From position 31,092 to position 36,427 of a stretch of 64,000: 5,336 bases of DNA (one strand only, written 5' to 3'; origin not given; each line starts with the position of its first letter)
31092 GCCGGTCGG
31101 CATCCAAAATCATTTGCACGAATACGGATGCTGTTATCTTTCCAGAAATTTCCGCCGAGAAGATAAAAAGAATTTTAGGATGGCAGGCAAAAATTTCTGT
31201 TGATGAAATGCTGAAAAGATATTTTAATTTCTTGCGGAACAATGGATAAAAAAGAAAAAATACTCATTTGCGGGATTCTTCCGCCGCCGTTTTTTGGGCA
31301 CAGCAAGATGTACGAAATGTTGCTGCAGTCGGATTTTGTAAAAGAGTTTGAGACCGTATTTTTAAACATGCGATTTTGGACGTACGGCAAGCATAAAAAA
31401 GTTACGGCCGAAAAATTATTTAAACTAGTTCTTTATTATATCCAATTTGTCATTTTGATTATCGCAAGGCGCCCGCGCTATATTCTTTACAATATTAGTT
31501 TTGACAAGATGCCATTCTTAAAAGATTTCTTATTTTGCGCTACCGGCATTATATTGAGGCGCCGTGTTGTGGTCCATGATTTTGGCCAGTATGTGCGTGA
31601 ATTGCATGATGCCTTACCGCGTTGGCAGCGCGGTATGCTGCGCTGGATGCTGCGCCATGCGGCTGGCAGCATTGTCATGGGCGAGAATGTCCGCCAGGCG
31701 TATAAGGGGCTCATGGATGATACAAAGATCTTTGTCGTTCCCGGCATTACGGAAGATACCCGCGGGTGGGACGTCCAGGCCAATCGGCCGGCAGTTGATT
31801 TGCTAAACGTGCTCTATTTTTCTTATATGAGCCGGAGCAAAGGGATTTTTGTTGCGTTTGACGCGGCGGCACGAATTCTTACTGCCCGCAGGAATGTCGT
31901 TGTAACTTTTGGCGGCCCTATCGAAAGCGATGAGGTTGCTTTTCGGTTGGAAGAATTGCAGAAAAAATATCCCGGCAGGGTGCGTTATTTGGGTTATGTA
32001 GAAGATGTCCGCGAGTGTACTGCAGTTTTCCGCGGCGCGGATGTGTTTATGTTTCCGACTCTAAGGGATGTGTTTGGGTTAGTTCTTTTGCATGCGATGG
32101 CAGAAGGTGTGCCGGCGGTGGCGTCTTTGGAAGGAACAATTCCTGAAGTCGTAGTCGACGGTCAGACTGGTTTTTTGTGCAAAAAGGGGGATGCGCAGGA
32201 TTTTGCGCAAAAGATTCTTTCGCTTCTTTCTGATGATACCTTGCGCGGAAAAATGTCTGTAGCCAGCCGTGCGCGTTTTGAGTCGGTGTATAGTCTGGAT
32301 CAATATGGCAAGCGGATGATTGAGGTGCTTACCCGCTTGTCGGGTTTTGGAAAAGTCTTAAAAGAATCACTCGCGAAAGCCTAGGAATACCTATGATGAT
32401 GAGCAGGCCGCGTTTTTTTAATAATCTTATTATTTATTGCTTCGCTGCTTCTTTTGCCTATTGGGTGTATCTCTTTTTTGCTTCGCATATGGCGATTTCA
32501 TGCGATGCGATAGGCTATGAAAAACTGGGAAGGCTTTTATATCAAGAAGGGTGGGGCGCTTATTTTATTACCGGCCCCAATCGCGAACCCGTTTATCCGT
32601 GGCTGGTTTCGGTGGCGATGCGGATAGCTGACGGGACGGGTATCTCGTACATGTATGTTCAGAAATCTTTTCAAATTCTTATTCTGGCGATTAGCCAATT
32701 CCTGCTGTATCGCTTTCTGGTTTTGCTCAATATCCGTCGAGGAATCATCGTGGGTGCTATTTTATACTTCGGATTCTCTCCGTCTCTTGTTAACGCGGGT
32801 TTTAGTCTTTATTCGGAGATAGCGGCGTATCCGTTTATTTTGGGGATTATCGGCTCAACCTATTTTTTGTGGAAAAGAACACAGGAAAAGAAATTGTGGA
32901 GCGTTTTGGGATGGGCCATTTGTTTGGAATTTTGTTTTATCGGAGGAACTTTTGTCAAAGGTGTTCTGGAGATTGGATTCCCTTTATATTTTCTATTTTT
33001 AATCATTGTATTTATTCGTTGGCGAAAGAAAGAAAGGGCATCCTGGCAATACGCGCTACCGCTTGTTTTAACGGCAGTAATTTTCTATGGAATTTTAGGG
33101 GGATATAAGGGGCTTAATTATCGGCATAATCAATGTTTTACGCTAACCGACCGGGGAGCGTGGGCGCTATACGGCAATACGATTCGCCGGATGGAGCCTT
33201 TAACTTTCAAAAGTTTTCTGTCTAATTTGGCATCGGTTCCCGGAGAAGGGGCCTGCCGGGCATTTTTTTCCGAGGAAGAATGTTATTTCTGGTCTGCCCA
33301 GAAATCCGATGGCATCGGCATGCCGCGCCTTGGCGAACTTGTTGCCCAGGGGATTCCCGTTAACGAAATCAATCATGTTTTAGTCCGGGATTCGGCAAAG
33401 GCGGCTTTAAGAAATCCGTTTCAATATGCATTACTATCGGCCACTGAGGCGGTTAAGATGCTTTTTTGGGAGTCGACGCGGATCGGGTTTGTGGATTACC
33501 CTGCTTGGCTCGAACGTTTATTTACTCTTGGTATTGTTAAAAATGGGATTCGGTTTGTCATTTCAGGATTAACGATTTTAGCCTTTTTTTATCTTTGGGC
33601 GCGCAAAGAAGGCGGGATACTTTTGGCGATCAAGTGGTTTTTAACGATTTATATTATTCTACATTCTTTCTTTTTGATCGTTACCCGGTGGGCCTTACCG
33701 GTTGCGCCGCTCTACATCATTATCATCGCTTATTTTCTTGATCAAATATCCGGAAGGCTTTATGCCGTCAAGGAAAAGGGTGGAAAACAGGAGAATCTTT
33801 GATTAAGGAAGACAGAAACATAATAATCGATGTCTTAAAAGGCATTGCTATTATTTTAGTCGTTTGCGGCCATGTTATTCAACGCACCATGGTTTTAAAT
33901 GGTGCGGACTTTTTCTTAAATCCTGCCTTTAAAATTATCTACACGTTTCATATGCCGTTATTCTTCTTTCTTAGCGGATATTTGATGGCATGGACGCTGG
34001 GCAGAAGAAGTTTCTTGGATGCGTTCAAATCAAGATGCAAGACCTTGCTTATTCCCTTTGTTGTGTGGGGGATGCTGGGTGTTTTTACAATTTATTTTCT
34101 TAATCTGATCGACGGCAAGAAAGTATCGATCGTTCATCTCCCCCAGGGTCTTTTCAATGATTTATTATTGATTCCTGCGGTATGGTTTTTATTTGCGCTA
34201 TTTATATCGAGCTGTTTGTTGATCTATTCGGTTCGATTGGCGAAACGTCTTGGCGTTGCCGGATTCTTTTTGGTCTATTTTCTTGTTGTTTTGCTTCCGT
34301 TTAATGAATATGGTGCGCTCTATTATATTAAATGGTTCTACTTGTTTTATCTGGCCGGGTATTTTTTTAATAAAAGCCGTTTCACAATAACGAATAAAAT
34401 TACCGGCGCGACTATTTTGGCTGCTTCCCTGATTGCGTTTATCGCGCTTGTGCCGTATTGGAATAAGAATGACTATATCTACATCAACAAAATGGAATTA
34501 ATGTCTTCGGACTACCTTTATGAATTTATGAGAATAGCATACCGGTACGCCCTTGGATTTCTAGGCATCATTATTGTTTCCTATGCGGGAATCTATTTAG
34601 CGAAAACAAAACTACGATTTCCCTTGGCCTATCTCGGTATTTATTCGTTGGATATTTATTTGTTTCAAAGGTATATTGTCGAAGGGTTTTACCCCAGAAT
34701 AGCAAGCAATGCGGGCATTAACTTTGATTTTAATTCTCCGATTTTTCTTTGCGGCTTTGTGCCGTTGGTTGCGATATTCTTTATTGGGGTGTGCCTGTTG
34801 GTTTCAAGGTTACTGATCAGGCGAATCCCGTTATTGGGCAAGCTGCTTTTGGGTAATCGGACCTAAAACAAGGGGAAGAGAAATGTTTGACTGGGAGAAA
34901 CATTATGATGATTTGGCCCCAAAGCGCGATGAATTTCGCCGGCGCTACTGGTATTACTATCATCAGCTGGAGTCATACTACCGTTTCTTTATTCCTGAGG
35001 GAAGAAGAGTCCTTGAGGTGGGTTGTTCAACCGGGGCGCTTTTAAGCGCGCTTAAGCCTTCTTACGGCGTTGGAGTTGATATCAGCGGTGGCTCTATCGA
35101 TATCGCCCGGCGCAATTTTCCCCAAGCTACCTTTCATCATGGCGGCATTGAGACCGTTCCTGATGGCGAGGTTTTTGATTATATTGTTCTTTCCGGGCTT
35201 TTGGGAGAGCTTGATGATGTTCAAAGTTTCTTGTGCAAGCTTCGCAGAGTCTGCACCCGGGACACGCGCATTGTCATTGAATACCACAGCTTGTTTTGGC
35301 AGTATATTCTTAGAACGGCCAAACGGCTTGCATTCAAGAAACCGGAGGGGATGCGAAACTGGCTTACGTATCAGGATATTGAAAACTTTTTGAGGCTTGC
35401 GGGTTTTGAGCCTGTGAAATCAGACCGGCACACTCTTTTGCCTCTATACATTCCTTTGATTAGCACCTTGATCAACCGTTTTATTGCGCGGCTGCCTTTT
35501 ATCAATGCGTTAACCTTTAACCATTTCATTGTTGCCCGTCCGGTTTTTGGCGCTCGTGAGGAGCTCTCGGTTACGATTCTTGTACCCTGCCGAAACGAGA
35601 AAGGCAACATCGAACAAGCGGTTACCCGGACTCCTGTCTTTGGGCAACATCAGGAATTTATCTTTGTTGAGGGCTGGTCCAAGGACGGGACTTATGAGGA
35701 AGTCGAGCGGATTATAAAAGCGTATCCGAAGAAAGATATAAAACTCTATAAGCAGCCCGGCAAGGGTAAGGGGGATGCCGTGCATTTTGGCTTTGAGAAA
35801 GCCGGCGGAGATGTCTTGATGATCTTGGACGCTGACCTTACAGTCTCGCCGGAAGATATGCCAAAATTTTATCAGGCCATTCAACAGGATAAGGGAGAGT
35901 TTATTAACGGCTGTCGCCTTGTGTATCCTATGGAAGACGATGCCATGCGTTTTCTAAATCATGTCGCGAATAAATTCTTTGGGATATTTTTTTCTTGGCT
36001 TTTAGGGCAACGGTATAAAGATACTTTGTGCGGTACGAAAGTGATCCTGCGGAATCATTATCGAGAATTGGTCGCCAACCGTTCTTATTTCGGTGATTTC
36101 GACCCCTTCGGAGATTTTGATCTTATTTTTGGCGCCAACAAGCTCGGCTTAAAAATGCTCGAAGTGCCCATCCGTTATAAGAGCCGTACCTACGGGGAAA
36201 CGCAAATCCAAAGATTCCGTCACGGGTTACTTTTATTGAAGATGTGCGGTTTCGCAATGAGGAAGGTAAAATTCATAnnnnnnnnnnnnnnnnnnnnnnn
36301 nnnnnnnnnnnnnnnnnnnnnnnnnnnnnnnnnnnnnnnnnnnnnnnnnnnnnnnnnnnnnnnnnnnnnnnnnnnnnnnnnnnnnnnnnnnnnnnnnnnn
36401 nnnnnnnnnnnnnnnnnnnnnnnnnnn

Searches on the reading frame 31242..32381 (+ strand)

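Call 15: search_protein_families(library=pfam, proteins=[window:31242-32381:+], max_evalue=0.001)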
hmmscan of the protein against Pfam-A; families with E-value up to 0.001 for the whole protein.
window:31242-32381:+ (380 aa): 3 families
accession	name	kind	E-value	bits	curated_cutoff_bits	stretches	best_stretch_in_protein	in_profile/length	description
PF13692.12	Glyco_trans_1_4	-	7.1e-27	94.8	27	1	190-331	4-142/142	Glycosyl transferases group 1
PF00534.26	Glycos_transf_1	-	2.1e-26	92.9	26.4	1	190-343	18-170/172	Glycosyl transferases group 1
PF20706.3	GT4-conflict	-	6e-11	42.4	26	1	146-295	153-311/385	Family 4 Glycosyltransferase in conflict systems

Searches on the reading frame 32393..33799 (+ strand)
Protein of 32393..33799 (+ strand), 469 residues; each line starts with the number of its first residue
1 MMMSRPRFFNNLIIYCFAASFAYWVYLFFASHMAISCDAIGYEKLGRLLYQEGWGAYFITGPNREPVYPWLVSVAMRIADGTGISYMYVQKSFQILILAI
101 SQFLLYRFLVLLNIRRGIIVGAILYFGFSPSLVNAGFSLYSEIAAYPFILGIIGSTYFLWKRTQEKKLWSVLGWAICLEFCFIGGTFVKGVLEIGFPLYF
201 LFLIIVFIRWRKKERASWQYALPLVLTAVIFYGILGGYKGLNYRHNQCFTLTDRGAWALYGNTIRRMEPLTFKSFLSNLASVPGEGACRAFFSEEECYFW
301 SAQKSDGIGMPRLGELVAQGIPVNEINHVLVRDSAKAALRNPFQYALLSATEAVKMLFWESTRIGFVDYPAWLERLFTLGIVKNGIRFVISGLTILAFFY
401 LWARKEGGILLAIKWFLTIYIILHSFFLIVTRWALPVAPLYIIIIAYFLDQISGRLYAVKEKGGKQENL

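Call 5: search_protein_families(library=pfam, proteins=[window:32393-33799:+], max_evalue=1)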
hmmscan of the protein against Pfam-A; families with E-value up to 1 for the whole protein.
window:32393-33799:+ (469 aa): 0 families

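Call 6: search_protein_families(library=ncbifam, proteins=[window:32393-33799:+], max_evalue=1)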
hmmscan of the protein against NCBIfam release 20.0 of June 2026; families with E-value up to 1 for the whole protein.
window:32393-33799:+ (469 aa): 0 families

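Call 83: search_dna_similar(query=window:32393-33799:+, collection=plasmids, mode=protein, max_evalue=0.01, max_rows=10)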
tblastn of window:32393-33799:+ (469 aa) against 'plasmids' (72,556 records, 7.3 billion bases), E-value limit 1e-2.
No match.

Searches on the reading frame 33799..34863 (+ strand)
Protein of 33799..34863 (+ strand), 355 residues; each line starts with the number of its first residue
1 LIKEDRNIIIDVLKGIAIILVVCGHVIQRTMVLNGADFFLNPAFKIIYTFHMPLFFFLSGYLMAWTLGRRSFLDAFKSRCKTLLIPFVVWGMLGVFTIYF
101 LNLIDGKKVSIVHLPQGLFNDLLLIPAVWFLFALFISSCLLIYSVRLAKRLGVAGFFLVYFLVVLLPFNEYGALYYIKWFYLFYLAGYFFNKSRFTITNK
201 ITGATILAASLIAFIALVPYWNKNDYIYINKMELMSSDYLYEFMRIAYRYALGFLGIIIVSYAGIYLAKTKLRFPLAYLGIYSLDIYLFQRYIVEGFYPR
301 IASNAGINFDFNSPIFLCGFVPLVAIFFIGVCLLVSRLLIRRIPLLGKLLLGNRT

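Call 15: search_protein_families(library=pfam, proteins=[window:33799-34863:+], max_evalue=0.001)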
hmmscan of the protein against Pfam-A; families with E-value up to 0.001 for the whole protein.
window:33799-34863:+ (355 aa): 1 family
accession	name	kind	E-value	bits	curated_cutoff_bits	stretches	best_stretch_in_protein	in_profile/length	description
PF01757.29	Acyl_transf_3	-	3e-32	112.4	31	1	9-328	3-322/326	Acyltransferase domain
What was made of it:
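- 33799..34866 (+): Acyl_transf_3 membrane acyltransferase, first gene of the conserved B module. Call 15.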

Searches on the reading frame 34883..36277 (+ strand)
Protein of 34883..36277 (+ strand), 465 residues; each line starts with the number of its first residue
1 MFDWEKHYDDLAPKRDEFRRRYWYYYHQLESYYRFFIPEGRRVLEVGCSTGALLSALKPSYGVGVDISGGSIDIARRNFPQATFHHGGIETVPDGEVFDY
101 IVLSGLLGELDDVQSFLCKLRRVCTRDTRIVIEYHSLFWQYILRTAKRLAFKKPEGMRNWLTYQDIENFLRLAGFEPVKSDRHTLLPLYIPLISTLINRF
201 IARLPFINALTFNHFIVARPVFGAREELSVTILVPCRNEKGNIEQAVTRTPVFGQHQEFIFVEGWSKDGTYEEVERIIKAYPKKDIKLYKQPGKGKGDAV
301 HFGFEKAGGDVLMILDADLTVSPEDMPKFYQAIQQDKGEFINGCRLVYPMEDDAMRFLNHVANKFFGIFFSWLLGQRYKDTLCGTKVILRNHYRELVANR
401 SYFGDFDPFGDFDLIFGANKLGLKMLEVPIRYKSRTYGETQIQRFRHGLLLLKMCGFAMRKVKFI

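Call 15: search_protein_families(library=pfam, proteins=[window:34883-36277:+], max_evalue=0.001)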
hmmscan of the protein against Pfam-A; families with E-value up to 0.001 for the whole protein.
window:34883-36277:+ (465 aa): 9 families
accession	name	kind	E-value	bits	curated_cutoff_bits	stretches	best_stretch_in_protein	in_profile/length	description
PF00535.33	Glycos_transf_2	-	3.7e-20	72.9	23.3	1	231-366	1-132/168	Glycosyl transferase family 2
PF13489.12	Methyltransf_23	-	1.1e-13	51.7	27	1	34-179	15-163/164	Methyltransferase domain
PF13649.12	Methyltransf_25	-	6.3e-11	43.3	27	1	43-125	1-94/97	Methyltransferase domain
PF08241.18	Methyltransf_11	-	6.4e-10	40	21.2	1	44-131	1-94/95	Methyltransferase domain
PF10111.15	Glyco_tranf_2_2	-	6.5e-10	39.4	27.3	1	231-365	1-141/276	Glycosyltransferase like family 2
PF13847.12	Methyltransf_31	-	1.1e-09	38.5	27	1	39-136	3-113/145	Methyltransferase domain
PF08242.18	Methyltransf_12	-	2.4e-09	38.2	30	1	44-128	1-96/98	Methyltransferase domain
PF13641.12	Glyco_tranf_2_3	-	2.1e-08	34.9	27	1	230-395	3-172/230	Glycosyltransferase like family 2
PF07021.18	MetW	-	0.00029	20.9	21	1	36-126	10-104/193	Methionine biosynthesis protein MetW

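Call 59: search_solved_structures(query=window:34883-36277:+, max_evalue=0.001)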
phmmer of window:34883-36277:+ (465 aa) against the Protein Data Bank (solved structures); distinct sequences matched with E-value up to 0.001: 16.
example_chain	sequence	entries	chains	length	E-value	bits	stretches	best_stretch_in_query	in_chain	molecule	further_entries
5mlz_A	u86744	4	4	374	1.2e-14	57.4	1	227-348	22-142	Dolichol monophosphate mannose synthase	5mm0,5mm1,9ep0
2gs9_A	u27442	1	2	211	8.7e-09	38.1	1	30-133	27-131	Hypothetical protein TT1324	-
9hwj_A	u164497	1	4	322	1.7e-07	33.8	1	229-446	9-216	Undecaprenyl-phosphate 4-deoxy-4-formamido-L-arabinose transferase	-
8vxh_A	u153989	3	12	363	5.2e-07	32.2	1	222-443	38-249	Undecaprenyl-phosphate 4-deoxy-4-formamido-L-arabinose transferase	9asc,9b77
9bhc_C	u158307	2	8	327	6.4e-07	31.9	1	226-443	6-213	Undecaprenyl-phosphate 4-deoxy-4-formamido-L-arabinose transferase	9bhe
9rfr_A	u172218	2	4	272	1.1e-05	27.8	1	28-156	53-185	Ubiquinone biosynthesis O-methyltransferase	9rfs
6m83_A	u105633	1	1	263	3e-05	26.4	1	29-102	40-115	dTDP-3-amino-3,6-dideoxy-alpha-D-glucopyranose N,N-dimethyltransferase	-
3px2_A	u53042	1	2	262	3.3e-05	26.3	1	29-102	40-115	N-methyltransferase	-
3pfg_A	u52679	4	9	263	3.4e-05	26.2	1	29-102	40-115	N-methyltransferase | dTDP-3-amino-3,6-dideoxy-alpha-D-glucopyranose N,N-dimethyltransferase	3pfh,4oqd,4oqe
6m81_A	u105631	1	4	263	3.5e-05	26.2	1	29-102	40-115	dTDP-3-amino-3,6-dideoxy-alpha-D-glucopyranose N,N-dimethyltransferase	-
6m82_A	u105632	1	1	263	3.5e-05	26.2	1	29-102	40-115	dTDP-3-amino-3,6-dideoxy-alpha-D-glucopyranose N,N-dimethyltransferase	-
3px3_A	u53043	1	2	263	3.7e-05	26.1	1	29-101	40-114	N-methyltransferase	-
3cgg_A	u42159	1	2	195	0.00013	24.3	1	36-160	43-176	SAM-dependent methyltransferase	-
8bz8_A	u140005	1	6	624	0.00028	23.2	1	221-343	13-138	Glycosyltransferase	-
8bz4_A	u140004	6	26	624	0.00028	23.2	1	221-343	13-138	Glycosyltransferase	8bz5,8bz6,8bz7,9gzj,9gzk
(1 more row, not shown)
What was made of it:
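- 34883..36280 (+): Methyltransferase fused to a DPM1-type GT2, the probable donor synthase for B. Its stop overlaps the start of B by 4 nt. Calls 15, 59 (DPMS 1e-14, ArnC 2e-7) and 73 (AglJ).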

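Call 73: search_protein_families(library=ncbifam, proteins=[window:34883-36277:+], max_evalue=0.01)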
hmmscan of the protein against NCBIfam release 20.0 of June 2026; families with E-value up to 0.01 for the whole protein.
window:34883-36277:+ (465 aa): 15 families
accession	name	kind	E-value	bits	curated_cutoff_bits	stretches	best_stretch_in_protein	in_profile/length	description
TIGR04182.1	glyco_TIGR04182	equivalog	3.6e-24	85.6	325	1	230-451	2-210/293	S-layer glycoprotein N-glycosyltransferase AglJ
NF041391.1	DPhHxTase_Halo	equivalog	1.1e-11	44.1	375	1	283-449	43-199/213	dolichyl-phosphate hexose transferase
TIGR03937.1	PgaC_IcaA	equivalog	2.2e-09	36.8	422.3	1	226-324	43-141/407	poly-beta-1,6-N-acetyl-D-glucosamine synthase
TIGR04283.1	glyco_like_mftF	equivalog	2.6e-09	37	182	1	231-339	2-102/221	TIGR04283 family arsenosugar biosynthesis glycosyltransferase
NF007986.1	PRK10714.1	equivalog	4.7e-08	32.4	529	1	229-441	7-209/316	undecaprenyl-phosphate 4-deoxy-4-formamido-L-arabinose transferase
NF045667.1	MTase_DVU1556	equivalog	1.1e-07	31.6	155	1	37-184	20-169/213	DVU_1556 family methyltransferase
NF047588.1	GlcsyltransPgfSStrep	equivalog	1.6e-07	30.9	500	1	230-397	3-168/308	glycosyltransferase PgfS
NF010496.0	PRK13915.1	equivalog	4.5e-07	29.2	262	1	221-321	24-129/307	glucosyl-3-phosphoglycerate synthase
NF043040.1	corrin_prot_MT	hypoth_equivalog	1.1e-06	28.3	180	1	38-133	40-148/216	corrinoid protein-associated methyltransferase CpaM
TIGR02081.1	metW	equivalog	6.1e-06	25.9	189.5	1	36-126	10-104/194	methionine biosynthesis protein MetW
TIGR02072.1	BioC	equivalog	4.3e-05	23.4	184.95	1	40-128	35-128/244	malonyl-ACP O-methyltransferase BioC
NF041875.1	EPS_EpsD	equivalog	0.00011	21.7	370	1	254-335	28-106/325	exopolysaccharide biosynthesis glycosyltransferase EpsD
NF045825.1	FAmtase_mtf2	equivalog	0.00059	19.1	400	1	16-124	38-150/248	fatty-acid O-methyltransferase Mtf2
TIGR01983.1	UbiG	equivalog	0.0043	16.4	102.95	1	39-132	49-151/228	bifunctional 2-polyprenyl-6-hydroxyphenol methylase/3-demethylubiquinol 3-O-methyltransferase UbiG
NF007482.0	PRK10073.1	equivalog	0.0045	16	423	1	231-336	9-113/334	glycosyltransferase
